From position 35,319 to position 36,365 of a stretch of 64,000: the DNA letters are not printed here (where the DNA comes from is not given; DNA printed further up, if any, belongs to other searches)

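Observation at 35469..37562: Fic (class II) gene overlapping a SWIM zinc-finger gene, directly downstream of tRNA-Asn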

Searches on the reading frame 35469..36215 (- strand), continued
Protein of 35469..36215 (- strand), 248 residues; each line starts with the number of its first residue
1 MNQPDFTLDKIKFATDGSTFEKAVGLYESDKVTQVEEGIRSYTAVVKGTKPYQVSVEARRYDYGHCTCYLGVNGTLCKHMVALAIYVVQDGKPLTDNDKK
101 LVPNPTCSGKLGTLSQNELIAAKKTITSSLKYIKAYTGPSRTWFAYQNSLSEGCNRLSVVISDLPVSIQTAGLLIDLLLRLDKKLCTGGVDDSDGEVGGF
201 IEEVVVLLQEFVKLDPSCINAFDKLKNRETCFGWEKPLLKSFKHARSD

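Call 17: search_protein_families(library=pfam, proteins=[L012:3818-4474:+, L042:6757-8028:+, L029:8276-8569:+, L007:3078-3401:+, L033:6756-8012:+, L061:6883-7410:+, L025:1766-2446:+, L052:7163-8785:-, L035:9801-10208:+, L010:1469-1771:+], max_evalue=0.001)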
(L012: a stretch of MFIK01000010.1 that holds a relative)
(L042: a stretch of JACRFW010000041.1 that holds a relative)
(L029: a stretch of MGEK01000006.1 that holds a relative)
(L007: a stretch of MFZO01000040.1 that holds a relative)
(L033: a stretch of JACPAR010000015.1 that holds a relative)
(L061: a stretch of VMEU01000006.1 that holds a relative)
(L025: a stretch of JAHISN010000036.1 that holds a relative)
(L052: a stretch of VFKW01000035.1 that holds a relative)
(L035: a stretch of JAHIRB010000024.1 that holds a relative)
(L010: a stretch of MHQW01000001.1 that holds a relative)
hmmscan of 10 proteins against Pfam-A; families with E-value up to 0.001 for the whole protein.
L012:3818-4474:+ (218 aa): 1 family
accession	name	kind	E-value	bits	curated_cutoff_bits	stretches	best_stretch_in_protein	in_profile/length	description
PF09851.14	SHOCT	-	1.9e-08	34.3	27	1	192-217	2-27/28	Short C-terminal domain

L042:6757-8028:+ (423 aa): 5 families
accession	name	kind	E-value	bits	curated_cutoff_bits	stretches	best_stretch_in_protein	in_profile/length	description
PF03054.22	tRNA_Me_trans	-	2.7e-70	236.6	20.6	1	18-242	2-201/202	tRNA methyl transferase HUP domain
PF20258.4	tRNA_Me_trans_C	-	3e-21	76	20.6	1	348-422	2-77/77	Aminomethyltransferase beta-barrel domain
PF20259.3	tRNA_Me_trans_M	-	2.7e-14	52.9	27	1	247-283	1-38/66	tRNA methyl transferase PRC-barrel domain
PF02540.23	NAD_synthase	-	2.3e-05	24.1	21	0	17-97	19-85/242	NAD synthase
PF02568.20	ThiI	-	0.00049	20.2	20.5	0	18-75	5-60/197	Thiamine biosynthesis protein (ThiI)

L029:8276-8569:+ (97 aa): 5 families
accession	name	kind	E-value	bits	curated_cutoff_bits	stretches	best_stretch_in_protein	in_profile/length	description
PF01047.28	MarR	-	1.4e-06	28.6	24.6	1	24-69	5-50/59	MarR family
PF01022.26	HTH_5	-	1.7e-06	28.3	22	1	24-68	4-47/47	Bacterial regulatory protein, arsR family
PF13412.12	HTH_24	-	2.5e-05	24.2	21.9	1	22-66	3-47/48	Winged helix-turn-helix DNA-binding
PF12840.13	HTH_20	-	0.00011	22.6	27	1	20-68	2-50/51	Helix-turn-helix domain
PF05584.17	Sulfolobus_pRN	-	0.00014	22.3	20.8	1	26-71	8-53/72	Sulfolobus plasmid regulatory protein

L007:3078-3401:+ (107 aa): 1 family
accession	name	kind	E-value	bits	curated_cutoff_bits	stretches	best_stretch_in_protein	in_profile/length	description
PF02635.20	DsrE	-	6e-10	39.7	22.7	1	1-107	1-116/116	DsrE/DsrF-like family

L033:6756-8012:+ (418 aa): 7 families
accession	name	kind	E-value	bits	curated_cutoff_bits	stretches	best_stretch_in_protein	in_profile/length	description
PF13604.12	AAA_30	-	4.6e-17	62.8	27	1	52-222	17-174/191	AAA domain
PF13245.12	AAA_19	-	1.6e-16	61.2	25.1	1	56-183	14-133/134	AAA domain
PF13538.12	UvrD_C_2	-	5.2e-15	55.5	27.4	1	368-417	2-52/52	UvrD-like helicase C-terminal domain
PF05970.20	PIF1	-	3e-08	34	25.9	1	33-164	2-130/223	PIF1-like helicase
PF01443.25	Viral_helicase1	-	4.2e-08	33.7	21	0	345-417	160-227/228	Viral superfamily 1 RNA helicase core domain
PF00580.27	UvrD-helicase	-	3.4e-05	24.1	23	1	54-151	14-109/271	UvrD/REP helicase N-terminal domain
PF09848.15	SLFN-g3_helicase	-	0.0006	19.6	24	0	56-157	4-93/354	Schlafen group 3, DNA/RNA helicase domain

L061:6883-7410:+ (175 aa): 1 family
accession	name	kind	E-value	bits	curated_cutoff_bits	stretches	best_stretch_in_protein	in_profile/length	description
PF01936.24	NYN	-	2.7e-12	47.9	24.2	1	10-133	5-124/145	NYN domain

L025:1766-2446:+ (226 aa): 3 families
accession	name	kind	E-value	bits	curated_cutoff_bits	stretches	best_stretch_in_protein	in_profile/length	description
PF00005.33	ABC_tran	-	7e-32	111.3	25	1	24-170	1-136/137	ABC transporter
PF13304.12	AAA_21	-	6e-06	27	27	0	36-93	1-61/304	AAA domain, putative AbiEii toxin, Type IV TA system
PF13555.12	AAA_29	-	0.00025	21.2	27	1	28-51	16-39/61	P-loop containing region of AAA domain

L052:7163-8785:- (540 aa): 4 families
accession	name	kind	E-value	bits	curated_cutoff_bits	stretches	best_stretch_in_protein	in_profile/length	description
PF02518.31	HATPase_c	-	5.9e-28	98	26.4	1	420-532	2-110/111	Histidine kinase-, DNA gyrase B-, and HSP90-like ATPase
PF00512.31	HisKA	-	3.5e-15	56.2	26.9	1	304-371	1-65/66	His Kinase A (phospho-acceptor) domain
PF16927.11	HisKA_7TM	-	2.3e-08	34.6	28.6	1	9-224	3-222/224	N-terminal 7TM region of histidine kinase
PF13581.12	HATPase_c_2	-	5.6e-05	23.6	27.4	1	424-507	36-110/127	Histidine kinase-like ATPase domain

L035:9801-10208:+ (135 aa): 1 family
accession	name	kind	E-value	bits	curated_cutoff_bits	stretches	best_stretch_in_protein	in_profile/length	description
PF00072.30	Response_reg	-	1e-24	87.2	30.2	1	15-127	1-110/111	Response regulator receiver domain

L010:1469-1771:+ (100 aa): 0 families

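Call 22: search_solved_structures(query=A1, max_evalue=1, show_alignments=2)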
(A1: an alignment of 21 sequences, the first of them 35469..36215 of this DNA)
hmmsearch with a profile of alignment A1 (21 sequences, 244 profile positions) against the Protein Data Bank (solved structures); distinct sequences matched with E-value up to 1: 11.
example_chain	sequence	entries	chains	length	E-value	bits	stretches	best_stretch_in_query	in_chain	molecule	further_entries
6een_C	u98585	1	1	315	0.047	16.2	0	19-48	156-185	Designer Pentatricopeptide Protein dPPR10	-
6een_A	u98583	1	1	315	0.059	15.9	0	19-48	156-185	Designer Pentatricopeptide Protein dPPR10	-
9rwz_N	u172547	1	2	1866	0.12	14.9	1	50-93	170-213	Zinc finger SWIM domain-containing protein 8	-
4c2h_A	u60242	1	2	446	0.21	14.1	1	166-231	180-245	CARBOXY-TERMINAL PROCESSING PROTEASE CTPB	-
4c2e_A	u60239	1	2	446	0.21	14.1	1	166-231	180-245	CARBOXY-TERMINAL PROCESSING PROTEASE CTPB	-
4c2f_A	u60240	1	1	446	0.27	13.7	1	166-231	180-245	CARBOXY-TERMINAL PROCESSING PROTEASE CTPB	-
4c2c_A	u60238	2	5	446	0.27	13.7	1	166-231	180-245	CARBOXY-TERMINAL PROCESSING PROTEASE CTPB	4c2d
4c2g_A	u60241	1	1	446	0.27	13.7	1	166-231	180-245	CARBOXY-TERMINAL PROCESSING PROTEASE CTPB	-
7cot_A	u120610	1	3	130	0.29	13.7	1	146-219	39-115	Spike glycoprotein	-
6lxt_A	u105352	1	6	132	0.3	13.6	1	146-220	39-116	Spike protein S2, Spike protein S2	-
7wxz_A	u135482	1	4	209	0.66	12.5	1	146-219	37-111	Spike protein S2'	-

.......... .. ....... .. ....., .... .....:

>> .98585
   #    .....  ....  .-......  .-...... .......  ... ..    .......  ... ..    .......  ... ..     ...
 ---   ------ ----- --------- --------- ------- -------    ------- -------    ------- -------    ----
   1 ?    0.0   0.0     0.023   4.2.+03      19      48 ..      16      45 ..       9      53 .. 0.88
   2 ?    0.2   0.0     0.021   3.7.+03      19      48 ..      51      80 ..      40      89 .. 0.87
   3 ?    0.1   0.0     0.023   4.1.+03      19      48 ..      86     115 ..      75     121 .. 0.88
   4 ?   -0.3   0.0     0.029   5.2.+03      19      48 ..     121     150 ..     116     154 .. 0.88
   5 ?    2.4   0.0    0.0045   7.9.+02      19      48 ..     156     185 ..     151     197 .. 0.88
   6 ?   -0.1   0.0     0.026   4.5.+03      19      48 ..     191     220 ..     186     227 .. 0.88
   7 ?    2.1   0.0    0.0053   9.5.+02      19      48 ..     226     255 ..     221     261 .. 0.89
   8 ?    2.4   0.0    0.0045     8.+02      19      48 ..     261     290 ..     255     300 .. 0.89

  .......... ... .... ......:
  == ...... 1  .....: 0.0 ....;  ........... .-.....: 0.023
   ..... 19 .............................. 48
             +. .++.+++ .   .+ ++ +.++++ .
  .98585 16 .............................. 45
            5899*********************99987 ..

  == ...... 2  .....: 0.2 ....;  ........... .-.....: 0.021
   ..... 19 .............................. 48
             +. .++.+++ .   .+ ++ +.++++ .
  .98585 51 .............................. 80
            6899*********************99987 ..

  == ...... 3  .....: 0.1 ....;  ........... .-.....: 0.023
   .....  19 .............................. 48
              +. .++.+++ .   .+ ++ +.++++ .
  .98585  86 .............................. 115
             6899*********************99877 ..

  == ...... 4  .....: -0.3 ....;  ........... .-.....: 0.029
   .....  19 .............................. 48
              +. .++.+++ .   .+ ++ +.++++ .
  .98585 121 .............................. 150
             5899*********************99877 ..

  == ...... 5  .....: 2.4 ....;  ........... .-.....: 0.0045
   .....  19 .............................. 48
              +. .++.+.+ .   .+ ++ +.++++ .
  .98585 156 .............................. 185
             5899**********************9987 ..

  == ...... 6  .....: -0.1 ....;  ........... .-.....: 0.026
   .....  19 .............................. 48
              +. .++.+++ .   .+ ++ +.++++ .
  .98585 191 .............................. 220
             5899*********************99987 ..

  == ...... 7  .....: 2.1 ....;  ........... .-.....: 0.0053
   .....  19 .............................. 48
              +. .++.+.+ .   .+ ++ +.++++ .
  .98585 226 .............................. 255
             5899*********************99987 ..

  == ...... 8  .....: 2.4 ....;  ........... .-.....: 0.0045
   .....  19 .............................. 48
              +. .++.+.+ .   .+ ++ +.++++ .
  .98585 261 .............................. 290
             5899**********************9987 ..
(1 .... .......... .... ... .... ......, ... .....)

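Call 28: predict_structure(alignment_id=A1)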
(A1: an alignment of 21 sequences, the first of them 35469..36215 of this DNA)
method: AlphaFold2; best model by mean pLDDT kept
length: 248 residues; sequences in the alignment: 21
mean_pLDDT: 65.6   pTM: 0.58
mean pLDDT of the five models: 65.6, 65.0, 62.8, 61.9, 58.4
residues with pLDDT >= 90: 43; 70-90: 84; 50-70: 34; < 50: 87
segments of 3 or more residues with pLDDT < 50: 1-22, 30-79, 99-111
pLDDT, mean of each block of 10 residues (from residue 1): 38 38 50 43 41 38 37 41 56 51 35 82 94 82 80 79 81 96 90 87 84 81 86 89 62
secondary structure, 60 per line:
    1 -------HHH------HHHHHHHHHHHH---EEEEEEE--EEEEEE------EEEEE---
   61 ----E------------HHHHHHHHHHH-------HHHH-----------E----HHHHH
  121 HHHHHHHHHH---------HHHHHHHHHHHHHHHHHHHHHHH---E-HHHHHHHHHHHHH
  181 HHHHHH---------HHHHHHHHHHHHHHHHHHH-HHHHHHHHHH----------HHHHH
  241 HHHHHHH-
elements in order: H17-28 E32-38 E41-46 E53-57 H78-88 H96-99 H116-130 H140-162 H168-186 H196-214 H216-225 H236-247

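Call 40: search_protein_families(library=pfam, alignment_id=A2, max_evalue=0.00001)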
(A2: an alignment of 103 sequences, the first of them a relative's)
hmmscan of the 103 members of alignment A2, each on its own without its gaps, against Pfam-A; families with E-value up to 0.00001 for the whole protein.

A. member 1, L001:4924-5634:+ (237 aa): 1 family
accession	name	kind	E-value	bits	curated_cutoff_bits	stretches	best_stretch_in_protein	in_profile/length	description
PF13310.11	Virulence_RhuM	-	6.3e-64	216.1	33.7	1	85-230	1-145/252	Virulence protein RhuM family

B. families by the number of members that match (of 103 scanned): 80 families (the first 25 are shown)
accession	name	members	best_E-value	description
PF13310.11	Virulence_RhuM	9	7.8e-109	Virulence protein RhuM family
PF02661.23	Fic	8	3.1e-21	Fic/DOC family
PF04851.21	ResIII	5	1.5e-39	Type III restriction enzyme, res subunit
PF18766.7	SWI2_SNF2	4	2.8e-83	SWI2/SNF2 ATPase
PF01420.25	Methylase_S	4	2.7e-65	Type I restriction modification DNA specificity domain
PF13635.12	DUF4143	4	2.6e-48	Domain of unknown function (DUF4143)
PF13173.12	AAA_14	4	8.2e-30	AAA domain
PF00270.35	DEAD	4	1e-11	DEAD/DEAH box helicase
PF22679.2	T1R_D3-like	2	4.3e-61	Type I restriction enzyme subunit R domain 3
PF04313.20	HSDR_N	2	1.1e-50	Type I restriction enzyme R protein N terminus (HSDR_N)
PF08463.15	EcoEI_R_C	2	5.9e-26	EcoEI R protein C-terminal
PF13784.11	Fic_N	2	6.3e-22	Fic/DOC family N-terminal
PF04383.19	KilA-N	2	3.6e-20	KilA-N domain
PF12705.13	PDDEXK_1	2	1.2e-15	PD-(D/E)XK nuclease superfamily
PF07669.17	Eco57I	2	2e-12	Eco57I restriction-modification methylase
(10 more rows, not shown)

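Call 41: search_protein_families(library=padloc, alignment_id=A2, max_evalue=0.00001)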
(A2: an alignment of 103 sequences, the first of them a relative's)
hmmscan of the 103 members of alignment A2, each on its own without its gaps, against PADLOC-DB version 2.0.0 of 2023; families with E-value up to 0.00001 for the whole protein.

A. member 1, L001:4924-5634:+ (237 aa): 37 families (the best 25 are shown)
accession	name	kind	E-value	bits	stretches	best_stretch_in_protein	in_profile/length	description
PDLC04851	PDC-S05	-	9.8e-93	308.9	1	26-230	9-213/342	-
PDLC04853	PDC-S05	-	8.7e-90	299.2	1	26-230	5-207/336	-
PDLC04852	PDC-S05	-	1.2e-86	288.8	1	25-230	9-213/346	-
PDLC04868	PDC-S05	-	2e-83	278.2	1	27-230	6-210/335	-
PDLC04870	PDC-S05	-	7.3e-83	275.1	1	26-230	8-209/214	-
PDLC04871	PDC-S05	-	2.6e-78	262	1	21-228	125-333/468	-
PDLC04843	PDC-S05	-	2.7e-73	245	1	26-229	5-203/330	-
PDLC04876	PDC-S05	-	1.5e-69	231.2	1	21-190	2-171/174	-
PDLC04864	PDC-S05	-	1.1e-61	206.6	1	83-230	3-148/277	-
PDLC04872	PDC-S05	-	5.2e-53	176.9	1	26-156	4-134/152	-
PDLC04854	PDC-S05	-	9.7e-53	176.9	1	27-209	4-187/212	-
PDLC04965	PDC-S23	-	1.6e-50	170.3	1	26-230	4-210/327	-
PDLC04964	PDC-S23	-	2.3e-49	166.4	1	26-158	3-136/331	-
PDLC04858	PDC-S05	-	1e-46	156.1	1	26-155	4-130/138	-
PDLC04879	PDC-S05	-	9e-45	151.3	1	26-168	4-137/285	-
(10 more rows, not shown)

B. families by the number of members that match (of 103 scanned): 545 families (the first 25 are shown)
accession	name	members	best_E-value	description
PDLC04871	PDC-S05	10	1.6e-136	-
PDLC04851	PDC-S05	9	8.1e-146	-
PDLC04868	PDC-S05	9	2.3e-139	-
PDLC04853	PDC-S05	9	1.6e-138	-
PDLC04852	PDC-S05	9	5.8e-133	-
PDLC04843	PDC-S05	9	1.2e-124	-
PDLC04864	PDC-S05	9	7.7e-108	-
PDLC04870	PDC-S05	9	1.9e-87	-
PDLC04965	PDC-S23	9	2e-55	-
PDLC04964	PDC-S23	9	6.7e-54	-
PDLC04963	PDC-S23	9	3.5e-47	-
PDLC04848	PDC-S05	9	1.1e-42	-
PDLC04860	PDC-S05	9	3.5e-29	-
PDLC04876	PDC-S05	8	1.2e-71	-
PDLC04854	PDC-S05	8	3.2e-57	-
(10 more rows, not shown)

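Call 42: search_protein_representatives(alignment_id=A1)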
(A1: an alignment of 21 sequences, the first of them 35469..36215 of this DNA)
Query: 21 sequences, 244 profile positions. Proteins with E-value up to 0.001 (for the whole library): 683; up to 1e-10: 163; up to 1e-30: 70. The best 150 are listed.
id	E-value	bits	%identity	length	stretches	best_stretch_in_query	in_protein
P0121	5.9e-107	372.9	-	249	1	3-242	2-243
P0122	8.7e-93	326.5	-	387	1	3-242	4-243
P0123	3.2e-92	324.7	-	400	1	1-242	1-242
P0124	3.7e-91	321.2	-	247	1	1-242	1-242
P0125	1.1e-85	303.3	-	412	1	2-242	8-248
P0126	3.1e-85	301.8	-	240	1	3-186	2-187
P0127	3.9e-83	294.9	-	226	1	1-224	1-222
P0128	2.8e-82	292.1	-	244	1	3-243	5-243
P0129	2.3e-80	285.8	-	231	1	6-198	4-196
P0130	6.3e-80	284.4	-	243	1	3-242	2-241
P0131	2.2e-76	272.8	-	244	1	5-242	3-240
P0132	1.7e-75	269.9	-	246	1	5-240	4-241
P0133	4.2e-74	265.3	-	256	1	3-243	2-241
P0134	3.6e-73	262.3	-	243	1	4-241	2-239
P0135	1.5e-70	253.7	-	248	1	3-242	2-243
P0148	3.3e-55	203.4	-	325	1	3-241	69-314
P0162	1.6e-45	171.7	-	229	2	12-143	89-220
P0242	3.1e-17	79.1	-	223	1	4-62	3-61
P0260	1.5e-13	67.0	-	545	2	110-213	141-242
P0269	1.4e-12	63.8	-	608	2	6-125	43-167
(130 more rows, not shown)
